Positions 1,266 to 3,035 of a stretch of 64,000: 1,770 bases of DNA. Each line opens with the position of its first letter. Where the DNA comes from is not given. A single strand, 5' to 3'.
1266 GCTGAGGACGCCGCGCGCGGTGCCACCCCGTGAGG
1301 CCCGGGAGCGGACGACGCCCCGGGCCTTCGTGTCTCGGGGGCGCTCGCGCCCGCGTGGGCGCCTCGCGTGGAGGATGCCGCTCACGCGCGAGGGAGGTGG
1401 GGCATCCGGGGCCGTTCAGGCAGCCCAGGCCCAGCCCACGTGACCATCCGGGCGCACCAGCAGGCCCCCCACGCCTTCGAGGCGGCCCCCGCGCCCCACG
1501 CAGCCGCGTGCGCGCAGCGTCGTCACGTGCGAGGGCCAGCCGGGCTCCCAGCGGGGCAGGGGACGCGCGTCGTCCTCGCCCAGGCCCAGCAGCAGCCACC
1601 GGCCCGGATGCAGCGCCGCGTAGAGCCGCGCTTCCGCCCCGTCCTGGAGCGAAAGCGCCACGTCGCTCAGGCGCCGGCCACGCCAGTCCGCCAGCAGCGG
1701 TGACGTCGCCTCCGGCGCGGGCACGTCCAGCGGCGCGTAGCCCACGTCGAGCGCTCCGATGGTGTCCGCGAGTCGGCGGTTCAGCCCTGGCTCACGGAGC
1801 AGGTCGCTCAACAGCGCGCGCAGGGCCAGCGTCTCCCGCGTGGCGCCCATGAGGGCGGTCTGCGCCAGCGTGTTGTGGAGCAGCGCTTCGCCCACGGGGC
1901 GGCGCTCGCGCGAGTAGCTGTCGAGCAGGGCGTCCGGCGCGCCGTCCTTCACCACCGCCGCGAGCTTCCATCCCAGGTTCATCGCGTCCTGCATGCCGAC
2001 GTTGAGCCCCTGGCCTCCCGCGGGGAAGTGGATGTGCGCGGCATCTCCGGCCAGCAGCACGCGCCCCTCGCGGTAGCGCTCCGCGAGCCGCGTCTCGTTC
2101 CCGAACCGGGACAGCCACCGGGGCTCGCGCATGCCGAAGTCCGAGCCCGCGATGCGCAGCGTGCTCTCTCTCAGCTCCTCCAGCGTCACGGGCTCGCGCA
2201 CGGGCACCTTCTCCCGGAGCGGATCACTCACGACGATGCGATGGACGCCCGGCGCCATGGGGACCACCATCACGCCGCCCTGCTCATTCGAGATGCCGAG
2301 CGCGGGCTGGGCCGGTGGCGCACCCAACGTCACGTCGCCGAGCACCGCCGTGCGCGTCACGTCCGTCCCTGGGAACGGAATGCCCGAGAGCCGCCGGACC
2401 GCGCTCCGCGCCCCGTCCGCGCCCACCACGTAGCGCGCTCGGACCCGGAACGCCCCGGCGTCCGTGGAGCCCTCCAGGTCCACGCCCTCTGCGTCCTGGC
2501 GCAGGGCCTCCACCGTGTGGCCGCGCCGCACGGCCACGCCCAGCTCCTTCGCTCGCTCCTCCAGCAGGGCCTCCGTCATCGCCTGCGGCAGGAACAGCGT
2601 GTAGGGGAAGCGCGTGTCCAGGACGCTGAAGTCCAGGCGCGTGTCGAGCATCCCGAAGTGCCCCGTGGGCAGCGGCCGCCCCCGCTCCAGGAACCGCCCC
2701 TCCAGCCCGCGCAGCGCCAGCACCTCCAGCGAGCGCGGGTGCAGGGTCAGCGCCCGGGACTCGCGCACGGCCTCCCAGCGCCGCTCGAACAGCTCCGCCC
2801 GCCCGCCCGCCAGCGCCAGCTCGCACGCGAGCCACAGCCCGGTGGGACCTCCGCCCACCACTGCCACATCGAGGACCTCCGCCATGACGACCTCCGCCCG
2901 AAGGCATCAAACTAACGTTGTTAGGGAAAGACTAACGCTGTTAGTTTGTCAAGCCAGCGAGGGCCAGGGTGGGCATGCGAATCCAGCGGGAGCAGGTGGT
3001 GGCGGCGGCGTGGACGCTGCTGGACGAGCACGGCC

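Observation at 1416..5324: Tetracycline-repressor-class TetR with double palindromic operators controlling a divergent large FAD monooxygenase, plus SDR and methyltransferase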

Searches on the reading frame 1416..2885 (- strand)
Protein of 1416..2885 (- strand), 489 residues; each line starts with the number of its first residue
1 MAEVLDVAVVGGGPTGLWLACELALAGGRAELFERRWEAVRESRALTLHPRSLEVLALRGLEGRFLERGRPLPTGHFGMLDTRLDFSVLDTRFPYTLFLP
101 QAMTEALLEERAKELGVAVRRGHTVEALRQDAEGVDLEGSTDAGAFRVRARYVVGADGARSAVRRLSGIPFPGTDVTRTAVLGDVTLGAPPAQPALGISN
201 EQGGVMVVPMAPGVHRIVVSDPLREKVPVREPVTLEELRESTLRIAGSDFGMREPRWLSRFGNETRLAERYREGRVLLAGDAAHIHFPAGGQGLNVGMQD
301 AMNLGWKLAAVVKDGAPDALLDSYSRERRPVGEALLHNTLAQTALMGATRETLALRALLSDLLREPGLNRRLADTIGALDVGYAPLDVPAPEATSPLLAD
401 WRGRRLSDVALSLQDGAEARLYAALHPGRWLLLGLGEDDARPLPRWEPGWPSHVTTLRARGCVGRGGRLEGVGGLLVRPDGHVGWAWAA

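Call 5: search_protein_families(library=pfam, proteins=[window:1416-2885:-])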
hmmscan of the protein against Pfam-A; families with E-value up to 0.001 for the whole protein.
window:1416-2885:- (489 aa): 5 families
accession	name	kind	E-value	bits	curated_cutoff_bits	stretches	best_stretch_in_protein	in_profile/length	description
PF01494.25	FAD_binding_3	-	9.7e-90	301.7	22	1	6-338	3-348/349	FAD binding domain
PF21274.3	Rng_hyd_C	-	5e-12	46.5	27.5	1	401-486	3-86/107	Aromatic-ring hydroxylase, C-terminal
PF01266.30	DAO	-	1.5e-09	38.3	27.9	2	6-38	1-33/353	FAD dependent oxidoreductase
PF07992.20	Pyr_redox_2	-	2.6e-06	27.5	26.1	0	7-39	145-177/291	Pyridine nucleotide-disulphide oxidoreductase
PF00070.33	Pyr_redox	-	3.5e-06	27.9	22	0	103-136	41-78/82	Pyridine nucleotide-disulphide oxidoreductase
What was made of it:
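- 1416..2885 (-): Class A FAD-dependent monooxygenase, 489 aa, with a C-terminal thioredoxin-like Rng_hyd_C domain. This is the effector gene of the module. Pfam FAD_binding_3 at 302 bits and Rng_hyd_C at 46 bits (call 5).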

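Call 6: search_solved_structures(query=window:1416-2885:-, max_evalue=1e-10)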
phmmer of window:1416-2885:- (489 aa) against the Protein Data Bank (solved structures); distinct sequences matched with E-value up to 1e-10: 48.
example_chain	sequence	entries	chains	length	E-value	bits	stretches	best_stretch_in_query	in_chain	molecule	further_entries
4k2x_A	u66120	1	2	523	4.1e-109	368.9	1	6-487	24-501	Polyketide oxygenase/hydroxylase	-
4k5r_A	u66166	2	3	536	1.5e-98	334.1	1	4-487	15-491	Oxygenase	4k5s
5vqb_A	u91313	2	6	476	2.7e-93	316.7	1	5-486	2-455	Rifampin monooxygenase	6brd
3fmw_A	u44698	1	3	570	5.2e-91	309.2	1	4-487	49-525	Oxygenase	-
5kow_A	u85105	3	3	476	2.7e-90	306.8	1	4-486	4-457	Pentachlorophenol 4-monooxygenase | Putative rifampin monooxygenase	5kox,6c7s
6j0z_C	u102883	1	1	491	4.7e-88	299.4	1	6-487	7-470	Putative angucycline-like polyketide oxygenase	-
7vwp_D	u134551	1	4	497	1.4e-83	284.6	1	6-486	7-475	FlsO1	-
4icy_A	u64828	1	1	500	5.9e-82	279.3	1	7-486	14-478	Polyketide oxygenase PgaE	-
2qa1_A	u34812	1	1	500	9e-82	278.7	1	7-486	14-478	Polyketide oxygenase PgaE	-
4x4j_A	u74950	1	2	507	1.4e-81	278.1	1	7-486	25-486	Putative oxygenase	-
9srp_C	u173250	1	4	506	5.6e-78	266.2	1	7-488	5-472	ChlE3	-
2qa2_A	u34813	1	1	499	7.8e-78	265.7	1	6-486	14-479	Polyketide oxygenase CabE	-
23lo_A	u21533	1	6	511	1e-75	258.7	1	5-486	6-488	flavin dependent Baeyer Villiger monooxygenase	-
5xgv_A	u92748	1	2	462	3.5e-67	230.6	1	7-393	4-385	PyrE3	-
8r1r_A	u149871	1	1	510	3.2e-65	224.1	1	7-486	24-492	Short-chain dehydrogenase/reductase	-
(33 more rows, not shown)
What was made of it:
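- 1416..2885 (-): PDB: OxyS 4k2x 4e-109, MtmOIV 1e-98, Rox 3e-93 (call 6).
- Hydroxylases of small phenols score E 1e-28 or worse (call 6). Similarity to small-phenol hydroxylases is far weaker than to polyketide or rifamycin oxygenases (call 6).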

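Call 11: search_protein_families(library=ncbifam, proteins=[window:1416-2885:-], max_evalue=0.00001)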
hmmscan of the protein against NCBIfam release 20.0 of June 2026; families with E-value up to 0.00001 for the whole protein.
window:1416-2885:- (489 aa): 58 families (the best 25 are shown)
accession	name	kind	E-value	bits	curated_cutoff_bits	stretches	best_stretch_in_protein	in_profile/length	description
NF006092.0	PRK08244.1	equivalog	5e-183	609.3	644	1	6-487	4-471/494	monooxygenase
NF033145.1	rif_monoox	equivalog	2.2e-121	406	800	1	6-486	2-454/472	rifampin monooxygenase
NF005303.0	PRK06834.1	subfamily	5.9e-119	397.8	625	1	6-486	5-466/488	hypothetical protein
NF004832.0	PRK06184.1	subfamily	7.4e-87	292.2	476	1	3-487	5-483/506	hypothetical protein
NF000343.1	rif_mono_Iri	exception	1.4e-85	288.1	950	1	6-486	3-456/479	rifampin monooxygenase Iri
NF004780.0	PRK06126.1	subfamily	2.7e-52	177.8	445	2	99-342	124-372/552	hypothetical protein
NF004829.0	PRK06183.1-3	subfamily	1.1e-50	172.9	390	1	3-366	7-382/520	bifunctional 3-(3-hydroxy-phenyl)propionate/3-hydroxycinnamic acid hydroxylase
NF006002.0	PRK08132.1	subfamily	1.8e-50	171.9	416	1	5-375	26-403/552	FAD-dependent oxidoreductase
NF004831.0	PRK06183.1-5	equivalog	1e-44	152.9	546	1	5-349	9-356/568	bifunctional 3-(3-hydroxy-phenyl)propionate/3-hydroxycinnamic acid hydroxylase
NF046068.1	AkvoneHdxseDnrF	equivalog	2e-40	139.1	650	2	257-343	271-357/439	aklavinone 12-hydroxylase DnrF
NF004828.0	PRK06183.1-2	equivalog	2.1e-38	132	853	1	5-348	13-356/568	bifunctional 3-(3-hydroxy-phenyl)propionate/3-hydroxycinnamic acid hydroxylase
NF005531.0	PRK07190.1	equivalog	6.8e-38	130.6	530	1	2-337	3-338/487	FAD-binding protein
NF046069.1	AkvoneHdxseRdmE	equivalog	1.7e-37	129.4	700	2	264-344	279-359/521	aklavinone 12-hydroxylase RdmE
NF004830.0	PRK06183.1-4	equivalog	2e-37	128.9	1135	2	263-338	280-355/617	bifunctional 3-(3-hydroxy-phenyl)propionate/3-hydroxycinnamic acid hydroxylase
TIGR01988.1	Ubi-OHases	subfamily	1.1e-34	120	224.65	1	6-339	1-346/387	ubiquinone biosynthesis hydroxylase, UbiH/UbiF/VisC/COQ6 family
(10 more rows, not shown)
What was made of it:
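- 1416..2885 (-): NCBIfam PRK08244 scores 609 bits against a cut-off of 644 (call 11).
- The enzyme class includes phenol, 3-hydroxyphenylpropionate and pentachlorophenol hydroxylases (calls 6, 11).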

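Call 12: find_homologous_proteins(query=window:1416-2885:-, max_evalue=1e-30)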
Query window:1416-2885:- (489 aa): 7946 proteins with E <= 1e-30 among 8000 candidates; the best 120 are listed.
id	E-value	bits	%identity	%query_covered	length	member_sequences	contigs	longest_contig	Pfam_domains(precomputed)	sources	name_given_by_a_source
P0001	5.6e-289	977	91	100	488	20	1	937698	PF01266.31,PF07992.21,PF00070.34,PF21274.4,PF01494.26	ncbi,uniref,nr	ncbi:monooxygenase [Corallococcus sp. AB011P]|uniref:FAD-dependent monooxygenase n=1 Tax=Corallococc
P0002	4.3e-282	954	90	100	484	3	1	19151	PF01266.31,PF00890.31,PF07992.21,PF00070.34,PF21274.4,PF01494.26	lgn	-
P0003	4.3e-277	938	88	100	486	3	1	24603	PF01266.31,PF13450.13,PF07992.21,PF00070.34,PF21274.4,PF01494.26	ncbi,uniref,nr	ncbi:NAD(P)-binding protein [Corallococcus exercitus]|uniref:NAD(P)-binding protein n=1 Tax=Coralloc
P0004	4.3e-273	925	87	100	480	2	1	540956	PF01266.31,PF13450.13,PF07992.21,PF00070.34,PF21274.4,PF01494.26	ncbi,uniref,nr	ncbi:FAD-dependent monooxygenase [Corallococcus macrosporus]|uniref:FAD-dependent monooxygenase n=1 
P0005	1.8e-260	883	82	100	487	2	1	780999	PF01266.31,PF13450.13,PF07992.21,PF00070.34,PF21274.4,PF01494.26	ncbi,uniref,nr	ncbi:FAD-dependent monooxygenase [Corallococcus sp. bb12-1]|uniref:FAD-dependent monooxygenase n=1 T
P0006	1.4e-257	874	80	100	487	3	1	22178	PF01266.31,PF13450.13,PF07992.21,PF00070.34,PF21274.4,PF03486.21,PF01494.26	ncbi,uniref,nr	ncbi:monooxygenase [Corallococcus sp. CA047B]|uniref:FAD-dependent monooxygenase n=1 Tax=Corallococc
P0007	5.3e-257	872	82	100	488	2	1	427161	PF01266.31,PF13450.13,PF07992.21,PF00070.34,PF21274.4,PF01494.26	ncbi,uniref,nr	ncbi:FAD-dependent monooxygenase [Corallococcus sp. Z5C101001]|uniref:FAD-dependent monooxygenase n=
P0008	5.8e-251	852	81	100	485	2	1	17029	PF01266.31,PF13450.13,PF07992.21,PF00070.34,PF21274.4,PF01494.26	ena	-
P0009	1.4e-250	850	80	100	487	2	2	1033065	PF01266.31,PF13450.13,PF07992.21,PF00070.34,PF21274.4,PF01494.26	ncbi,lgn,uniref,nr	ncbi:NAD(P)-binding protein [Corallococcus sp. ZKHCc1 1396]|uniref:NAD(P)-binding protein n=1 Tax=Co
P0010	3.1e-249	846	79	100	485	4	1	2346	PF01266.31,PF07992.21,PF00070.34,PF21274.4,PF01494.26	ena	-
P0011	4.7e-217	740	71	100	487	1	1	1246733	PF01266.31,PF13450.13,PF07992.21,PF00070.34,PF21274.4,PF01494.26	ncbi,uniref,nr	ncbi:FAD-dependent monooxygenase [Pyxidicoccus xibeiensis]|uniref:FAD-dependent monooxygenase n=1 Ta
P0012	1.3e-209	715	69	97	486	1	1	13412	PF01266.31,PF13450.13,PF00890.31,PF07992.21,PF00070.34,PF21274.4,PF03486.21,PF01494.26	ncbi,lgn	ncbi:FAD-dependent monooxygenase [Pyxidicoccus sp. 3LFB2]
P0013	7.5e-206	703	68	100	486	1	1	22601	PF01266.31,PF13450.13,PF00890.31,PF07992.21,PF00070.34,PF21274.4,PF01494.26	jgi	jgi:2-polyprenyl-6-methoxyphenol hydroxylase-like FAD-dependent oxidoreductase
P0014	4.9e-201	687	67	100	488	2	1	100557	PF01266.31,PF13450.13,PF00890.31,PF07992.21,PF00070.34,PF21274.4,PF03486.21,PF01494.26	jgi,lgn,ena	-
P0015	3.1e-200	684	67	97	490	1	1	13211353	PF01266.31,PF13450.13,PF00890.31,PF07992.21,PF00070.34,PF21274.4,PF01494.26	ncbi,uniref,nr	ncbi:FAD-dependent monooxygenase [Pyxidicoccus parkwayensis]|uniref:FAD-dependent monooxygenase n=1 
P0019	2.3e-192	658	63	100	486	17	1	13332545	PF01266.31,PF13450.13,PF07992.21,PF00070.34,PF21274.4,PF01494.26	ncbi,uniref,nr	ncbi:FAD-dependent oxidoreductase [Archangium violaceum]|uniref:FAD-dependent oxidoreductase n=1 Tax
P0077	7.2e-140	485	56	98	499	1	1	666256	PF01266.31,PF07992.21,PF00070.34,PF21274.4,PF01494.26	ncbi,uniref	ncbi:monooxygenase [Streptomyces albiaxialis]|uniref:Monooxygenase n=1 Tax=Streptomyces albiaxialis 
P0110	1.7e-137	477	52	99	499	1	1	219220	PF01266.31,PF07992.21,PF00070.34,PF21274.4,PF03486.21,PF01494.26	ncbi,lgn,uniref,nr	ncbi:FAD-dependent oxidoreductase [Burkholderia territorii]|uniref:FAD-dependent oxidoreductase n=1 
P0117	5.5e-137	476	51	99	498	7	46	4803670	PF01266.31,PF07992.21,PF00070.34,PF21274.4,PF01494.26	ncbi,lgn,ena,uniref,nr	ncbi:monooxygenase [Bacillus sonorensis]|uniref:FAD-binding domain-containing protein n=2 Tax=Bacill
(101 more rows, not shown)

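Call 18: find_related_loci(query=window:1416-2885:-, collection=genome_contigs, flank=6000)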
Query window:1416-2885:- (489 aa) in genome_contigs; peptide patterns used: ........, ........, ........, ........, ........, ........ (x = any residue, [..] = any of these).
140 stretches matched a pattern; 34 encode a relative of the query (tblastn E <= 1e-3); 33 distinct loci.
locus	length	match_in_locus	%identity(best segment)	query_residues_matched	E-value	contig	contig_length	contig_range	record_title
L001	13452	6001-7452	89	1-489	0e+0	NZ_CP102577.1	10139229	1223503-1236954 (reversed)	Corallococcus exercitus strain SDU142 chromosome, complete genome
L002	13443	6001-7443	88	1-484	0e+0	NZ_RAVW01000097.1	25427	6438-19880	Corallococcus exercitus strain AB043A NODE_97_25427_cov_9.53079_ID_16567, whole genome shotgun sequence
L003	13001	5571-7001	88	1-484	0e+0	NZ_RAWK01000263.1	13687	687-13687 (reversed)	Corallococcus aberystwythensis strain AB050A NODE_263_13687_cov_20.3772_ID_11965, whole genome shotgun sequence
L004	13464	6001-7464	91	1-489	0e+0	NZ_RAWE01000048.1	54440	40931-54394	Corallococcus carmarthensis strain CA043D NODE_48_54440_cov_26.1319_ID_10675, whole genome shotgun sequence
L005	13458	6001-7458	63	1-488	0e+0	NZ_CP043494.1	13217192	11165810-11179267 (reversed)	Archangium minus strain Cbm 6 chromosome, complete genome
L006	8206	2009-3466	64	1-488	0e+0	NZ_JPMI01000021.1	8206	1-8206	Archangium violaceum Cb vi76 contig00023, whole genome shotgun sequence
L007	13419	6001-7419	63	14-488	0e+0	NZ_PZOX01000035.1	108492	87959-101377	Vitiosangium sp. GDMCC 1.1324 contig35, whole genome shotgun sequence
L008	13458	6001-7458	63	1-488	0e+0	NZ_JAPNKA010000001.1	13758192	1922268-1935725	Archangium lansingense strain MIWBW ctg.000000F, whole genome shotgun sequence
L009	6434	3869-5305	56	6-486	4e-156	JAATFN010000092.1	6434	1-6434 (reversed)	MAG: Betaproteobacteria bacterium isolate bin_227 k141_5334485, whole genome shotgun sequence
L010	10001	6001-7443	53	6-488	9e-153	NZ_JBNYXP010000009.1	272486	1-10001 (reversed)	Janthinobacterium sp. ZB1P44 NODE_9_length_272486_cov_45.483800, whole genome shotgun sequence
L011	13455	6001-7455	51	3-486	3e-144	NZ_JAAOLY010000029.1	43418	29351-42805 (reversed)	Janthinobacterium lividum strain HSC-65S10 NODE_29_length_43418_cov_12.658382, whole genome shotgun sequence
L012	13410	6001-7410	53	5-482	1e-143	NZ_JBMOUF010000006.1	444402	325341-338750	Janthinobacterium sp. Mn2066 NODE_6_length_444402_cov_90.771989, whole genome shotgun sequence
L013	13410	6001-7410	51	5-482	2e-142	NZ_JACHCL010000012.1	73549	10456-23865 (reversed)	Janthinobacterium sp. K2E3 Ga0401198_12, whole genome shotgun sequence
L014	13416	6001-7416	51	6-486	9e-139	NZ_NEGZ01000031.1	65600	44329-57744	Janthinobacterium sp. GW458P scaffold31.1, whole genome shotgun sequence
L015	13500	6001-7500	51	1-489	2e-137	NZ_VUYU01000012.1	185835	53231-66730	Massilia rubra strain CCM 8692 NODE_12_length_185835_cov_6.112908, whole genome shotgun sequence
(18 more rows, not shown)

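Call 23: find_encoding_contigs(protein=P0117, flank=4000, max_places=1)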
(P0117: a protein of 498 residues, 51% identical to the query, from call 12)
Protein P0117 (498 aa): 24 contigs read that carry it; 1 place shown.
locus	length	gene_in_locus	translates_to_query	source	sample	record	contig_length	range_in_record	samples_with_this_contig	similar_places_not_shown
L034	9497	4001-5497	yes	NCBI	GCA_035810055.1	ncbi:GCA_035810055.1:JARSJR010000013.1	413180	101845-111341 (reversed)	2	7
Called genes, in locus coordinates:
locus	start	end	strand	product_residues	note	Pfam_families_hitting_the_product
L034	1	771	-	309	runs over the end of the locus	PF04960:Glutaminase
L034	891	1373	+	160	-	-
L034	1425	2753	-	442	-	PF13638:PIN_4, PF13245:AAA_19 (faint), PF02562:PhoH, PF13604:AAA_30 (faint), PF13401:AAA_22 (faint)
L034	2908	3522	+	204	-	PF09580:Spore_YhcN_YlaJ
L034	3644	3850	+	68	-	PF09963:DUF2197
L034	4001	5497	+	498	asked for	PF00070:Pyr_redox (faint), PF01266:DAO (faint), PF01494:FAD_binding_3, PF07992:Pyr_redox_2 (faint), PF21274:Rng_hyd_C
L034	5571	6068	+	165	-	PF01047:MarR, PF12802:MarR_2 (faint), PF13412:HTH_24 (faint), PF13463:HTH_27 (weak)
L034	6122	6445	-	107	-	PF14036:YlaH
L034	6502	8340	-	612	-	PF00009:GTP_EFTU, PF01926:MMR_HSR1 (weak), PF22042:EF-G_D2, PF03144:GTP_EFTU_D2, PF14492:EFG_III (weak), PF00679:EFG_C, PF21018:BipA_C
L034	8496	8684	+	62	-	PF17259:DUF5325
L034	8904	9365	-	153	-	PF00583:Acetyltransf_1 (weak)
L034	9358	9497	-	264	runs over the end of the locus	PF00459:Inositol_P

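Call 24: find_encoding_contigs(protein=P0077, flank=4000, max_places=1)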
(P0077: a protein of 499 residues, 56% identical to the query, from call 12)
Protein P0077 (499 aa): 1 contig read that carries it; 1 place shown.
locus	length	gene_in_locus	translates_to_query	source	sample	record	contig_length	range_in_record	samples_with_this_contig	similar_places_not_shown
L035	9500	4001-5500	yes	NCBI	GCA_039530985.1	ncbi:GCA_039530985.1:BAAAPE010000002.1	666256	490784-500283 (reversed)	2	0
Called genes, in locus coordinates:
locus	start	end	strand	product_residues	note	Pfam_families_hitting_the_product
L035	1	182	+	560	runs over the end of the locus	PF00005:ABC_tran, PF02463:SMC_N (faint), PF13304:AAA_21 (faint), PF00004:AAA (faint), PF00005:ABC_tran, PF13401:AAA_22 (weak)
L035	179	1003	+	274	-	PF05175:MTS (weak), PF13489:Methyltransf_23 (weak), PF08241:Methyltransf_11, PF08242:Methyltransf_12, PF13649:Methyltransf_25, PF13847:Methyltransf_31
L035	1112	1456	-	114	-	PF01356:A_amylase_inhib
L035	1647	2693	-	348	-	PF00070:Pyr_redox (faint), PF00743:FMO-like, PF01266:DAO (faint), PF03486:HI0933_like (faint), PF05834:Lycopene_cycl (faint), PF07992:Pyr_redox_2, PF13738:Pyr_redox_3, PF13434:Lys_Orn_oxgnase, +1 more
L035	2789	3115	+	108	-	PF01022:HTH_5, PF12840:HTH_20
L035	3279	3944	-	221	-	PF00440:TetR_N, PF02909:TetR_C_1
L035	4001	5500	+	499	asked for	PF00070:Pyr_redox (faint), PF01266:DAO (faint), PF01494:FAD_binding_3, PF07992:Pyr_redox_2 (faint), PF21274:Rng_hyd_C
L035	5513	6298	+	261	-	PF01042:Ribonuc_L-PSP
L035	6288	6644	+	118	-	-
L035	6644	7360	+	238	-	PF00561:Abhydrolase_1, PF12697:Abhydrolase_6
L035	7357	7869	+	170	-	PF00106:adh_short, PF08659:KR, PF13561:adh_short_C2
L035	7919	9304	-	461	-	PF00206:Lyase_1, PF10397:ADSL_C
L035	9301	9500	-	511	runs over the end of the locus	PF00171:Aldedh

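Call 25: find_encoding_contigs(protein=P0110, flank=4000, max_places=1)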
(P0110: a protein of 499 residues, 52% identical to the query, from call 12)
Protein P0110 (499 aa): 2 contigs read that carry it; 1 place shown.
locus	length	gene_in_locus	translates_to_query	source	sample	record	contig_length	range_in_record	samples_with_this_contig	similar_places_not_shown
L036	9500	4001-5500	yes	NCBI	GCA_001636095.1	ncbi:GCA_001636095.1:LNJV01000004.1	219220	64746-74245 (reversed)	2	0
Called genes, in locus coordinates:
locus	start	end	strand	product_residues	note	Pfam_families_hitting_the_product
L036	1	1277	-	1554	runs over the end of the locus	-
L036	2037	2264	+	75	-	PF05598:DUF772 (weak)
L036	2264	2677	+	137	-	PF05598:DUF772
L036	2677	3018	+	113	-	-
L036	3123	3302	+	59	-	-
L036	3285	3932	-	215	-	PF00440:TetR_N, PF02909:TetR_C_1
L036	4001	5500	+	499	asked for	PF00070:Pyr_redox (faint), PF01266:DAO (weak), PF01494:FAD_binding_3, PF03486:HI0933_like (faint), PF07992:Pyr_redox_2 (faint), PF21274:Rng_hyd_C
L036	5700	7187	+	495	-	PF00665:rve, PF22483:Mu-transpos_C_2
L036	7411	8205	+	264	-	PF01695:IstB_IS21, PF13481:AAA_25 (faint), PF06414:Zeta_toxin (weak)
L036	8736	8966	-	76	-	-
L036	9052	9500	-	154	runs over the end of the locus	PF00665:rve, PF13683:rve_3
